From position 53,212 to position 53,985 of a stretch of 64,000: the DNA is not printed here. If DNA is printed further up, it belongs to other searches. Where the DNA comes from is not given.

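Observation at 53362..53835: Eukaryote-type PLAAT/HRASLS/LRAT-like phospholipase-acyltransferase with C-terminal membrane anchor in a bacterial island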

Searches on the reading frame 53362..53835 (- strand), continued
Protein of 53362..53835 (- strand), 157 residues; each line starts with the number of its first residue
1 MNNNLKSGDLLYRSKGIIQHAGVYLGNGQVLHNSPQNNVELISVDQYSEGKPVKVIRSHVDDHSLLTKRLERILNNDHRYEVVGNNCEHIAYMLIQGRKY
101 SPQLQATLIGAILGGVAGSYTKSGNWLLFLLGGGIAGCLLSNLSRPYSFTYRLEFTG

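Call 46: find_encoding_contigs(protein=P0055, flank=7000, max_places=2)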
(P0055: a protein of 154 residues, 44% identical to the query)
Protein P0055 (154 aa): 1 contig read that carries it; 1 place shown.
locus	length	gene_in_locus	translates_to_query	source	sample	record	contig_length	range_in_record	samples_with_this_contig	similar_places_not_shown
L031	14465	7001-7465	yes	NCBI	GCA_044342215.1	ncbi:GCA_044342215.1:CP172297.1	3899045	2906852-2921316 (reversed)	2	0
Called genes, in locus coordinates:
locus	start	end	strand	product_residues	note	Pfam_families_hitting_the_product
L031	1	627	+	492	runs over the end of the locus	PF00005:ABC_tran (faint), PF13175:AAA_15, PF13304:AAA_21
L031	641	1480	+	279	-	-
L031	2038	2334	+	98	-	PF00005:ABC_tran (weak)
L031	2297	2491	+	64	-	-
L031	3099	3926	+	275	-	PF20613:HipA_2 (weak)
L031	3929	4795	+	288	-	-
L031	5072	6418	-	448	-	-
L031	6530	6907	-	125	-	PF13744:HTH_37 (weak), PF13560:HTH_31 (weak), PF01381:HTH_3, PF12844:HTH_19 (weak)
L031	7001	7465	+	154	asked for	PF04970:LRAT (faint)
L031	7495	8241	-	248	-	PF01936:NYN, PF12872:OST-HTH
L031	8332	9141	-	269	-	-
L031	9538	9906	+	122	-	-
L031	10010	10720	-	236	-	-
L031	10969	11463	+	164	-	PF13772:AIG2_2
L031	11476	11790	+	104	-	-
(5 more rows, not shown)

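Call 65: search_protein_representatives(alignment_id=A1)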
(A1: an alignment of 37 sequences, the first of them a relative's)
Query: 37 sequences, 154 profile positions. Proteins with E-value up to 0.001 (for the whole library): 3896; up to 1e-10: 536; up to 1e-30: 45. The best 150 are listed.
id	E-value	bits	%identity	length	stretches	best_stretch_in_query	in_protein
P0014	1.1e-61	223.1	-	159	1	1-152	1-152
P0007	3.9e-59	214.8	-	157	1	1-151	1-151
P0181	7.7e-55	200.9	-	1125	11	7-106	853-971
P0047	1.6e-54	199.9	-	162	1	1-151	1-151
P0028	4.6e-52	191.9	-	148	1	7-152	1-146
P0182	8.6e-51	187.7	-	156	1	1-150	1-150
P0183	1.6e-49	183.6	-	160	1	1-152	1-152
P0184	3.0e-48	179.5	-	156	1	1-151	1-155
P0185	6.6e-48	178.4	-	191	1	2-151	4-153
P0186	7.5e-46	171.7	-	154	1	1-148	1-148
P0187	1.4e-45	170.8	-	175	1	1-152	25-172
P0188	3.4e-45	169.5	-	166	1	1-153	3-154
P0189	4.6e-45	169.1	-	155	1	1-151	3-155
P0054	2.2e-44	166.9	-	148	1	1-147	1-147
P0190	5.9e-44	165.5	-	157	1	1-151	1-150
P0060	1.5e-24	102.5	-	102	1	1-64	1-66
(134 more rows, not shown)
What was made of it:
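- A profile search finds 3,896 relatives at E<=1e-3 (536 at E<=1e-10), of which the 150 listed are almost all short proteins of about 85-230 aa (call 65).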

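Call 73: search_protein_families(library=pfam, proteins=[L012:6412-7728:+, L012:8529-9854:-, L012:9854-10747:-, L012:4654-6012:+, L023:1499-2842:-, L029:2361-5930:-, L030:7770-9527:+], max_evalue=0.001)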
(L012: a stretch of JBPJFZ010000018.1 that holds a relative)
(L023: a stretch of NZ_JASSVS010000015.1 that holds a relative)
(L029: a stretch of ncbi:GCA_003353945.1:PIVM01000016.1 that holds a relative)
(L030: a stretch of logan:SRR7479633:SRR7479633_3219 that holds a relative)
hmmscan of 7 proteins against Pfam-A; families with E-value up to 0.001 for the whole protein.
L012:6412-7728:+ (438 aa): 1 family
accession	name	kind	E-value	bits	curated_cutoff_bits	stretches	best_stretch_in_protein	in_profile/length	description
PF03372.29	Exo_endo_phos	-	8.7e-14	52.2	24.5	1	176-426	1-225/225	Endonuclease/Exonuclease/phosphatase family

L012:8529-9854:- (441 aa): 1 family
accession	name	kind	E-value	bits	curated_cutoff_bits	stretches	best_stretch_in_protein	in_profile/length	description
PF04055.27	Radical_SAM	-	2.5e-18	67.2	29.5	1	61-226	1-163/166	Radical SAM superfamily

L012:9854-10747:- (297 aa): 2 families
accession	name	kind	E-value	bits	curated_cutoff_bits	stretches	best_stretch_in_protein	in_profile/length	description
PF00126.33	HTH_1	-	4.6e-15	55.7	26.6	1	5-62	1-59/60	Bacterial regulatory helix-turn-helix protein, lysR family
PF03466.25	LysR_substrate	-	8.2e-11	42.1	28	1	93-284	7-199/209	LysR substrate binding domain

L012:4654-6012:+ (452 aa): 9 families
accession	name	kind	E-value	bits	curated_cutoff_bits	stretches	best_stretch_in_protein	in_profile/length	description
PF00990.26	GGDEF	-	3.8e-48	163.7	23.8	1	299-451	1-156/161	Diguanylate cyclase, GGDEF domain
PF08447.18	PAS_3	-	7.5e-13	49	25.6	1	41-111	1-73/89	PAS fold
PF00989.32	PAS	-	3.4e-11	43.6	22.6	1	25-104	7-87/113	PAS fold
PF13426.13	PAS_9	-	2.9e-09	37.6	27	1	30-127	2-102/103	PAS domain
PF13185.12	GAF_2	-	1.3e-08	35.6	28.6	1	152-287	4-136/136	GAF domain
PF08448.16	PAS_4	-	3.9e-08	34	23.1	1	28-101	4-76/110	PAS fold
PF01590.32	GAF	-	4.8e-08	34.1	22.4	1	196-286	38-133/133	GAF domain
PF13492.12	GAF_3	-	6.4e-06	27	27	1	238-288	80-129/129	GAF domain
PF13188.13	PAS_8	-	1.6e-05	25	21.8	1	24-73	6-55/65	PAS domain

L023:1499-2842:- (447 aa): 0 families

L029:2361-5930:- (1189 aa): 0 families

L030:7770-9527:+ (585 aa): 0 families

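Call 81: find_encoding_contigs(protein=P0060, flank=4000, max_places=2)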
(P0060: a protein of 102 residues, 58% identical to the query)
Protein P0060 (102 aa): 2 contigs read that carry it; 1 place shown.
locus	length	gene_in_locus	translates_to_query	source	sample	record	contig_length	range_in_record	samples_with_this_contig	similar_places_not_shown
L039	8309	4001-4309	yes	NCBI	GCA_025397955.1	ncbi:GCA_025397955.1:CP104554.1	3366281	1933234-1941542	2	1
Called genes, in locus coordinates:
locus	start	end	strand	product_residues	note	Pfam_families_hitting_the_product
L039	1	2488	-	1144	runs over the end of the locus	PF04313:HSDR_N (weak), PF00270:DEAD, PF04851:ResIII, PF18766:SWI2_SNF2, PF00271:Helicase_C (weak), PF08463:EcoEI_R_C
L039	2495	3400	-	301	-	PF14338:Mrr_N, PF04471:Mrr_cat, PF22722:NA-iREase1, PF13156:Mrr_cat_2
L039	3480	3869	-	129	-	PF13744:HTH_37 (weak), PF13560:HTH_31 (weak), PF01381:HTH_3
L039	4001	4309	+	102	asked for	PF00877:NLPC_P60 (weak)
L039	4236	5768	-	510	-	PF13007:LZ_Tnp_IS66, PF13005:zf-IS66, PF03050:DDE_Tnp_IS66, PF13817:DDE_Tnp_IS66_C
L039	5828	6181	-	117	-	PF05717:TnpB_IS66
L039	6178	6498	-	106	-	-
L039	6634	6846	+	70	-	-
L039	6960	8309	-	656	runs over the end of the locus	PF04851:ResIII (weak), PF00580:UvrD-helicase, PF09848:SLFN-g3_helicase (faint), PF13245:AAA_19 (weak), PF13361:UvrD_C (faint)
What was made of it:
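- An IS66 knock-out of the LRAT gene leaves the HTH and cargo intact, which fits a costly, dispensable gene (call 81). When LRAT is destroyed by IS66, the HTH and cargo persist (call 81).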
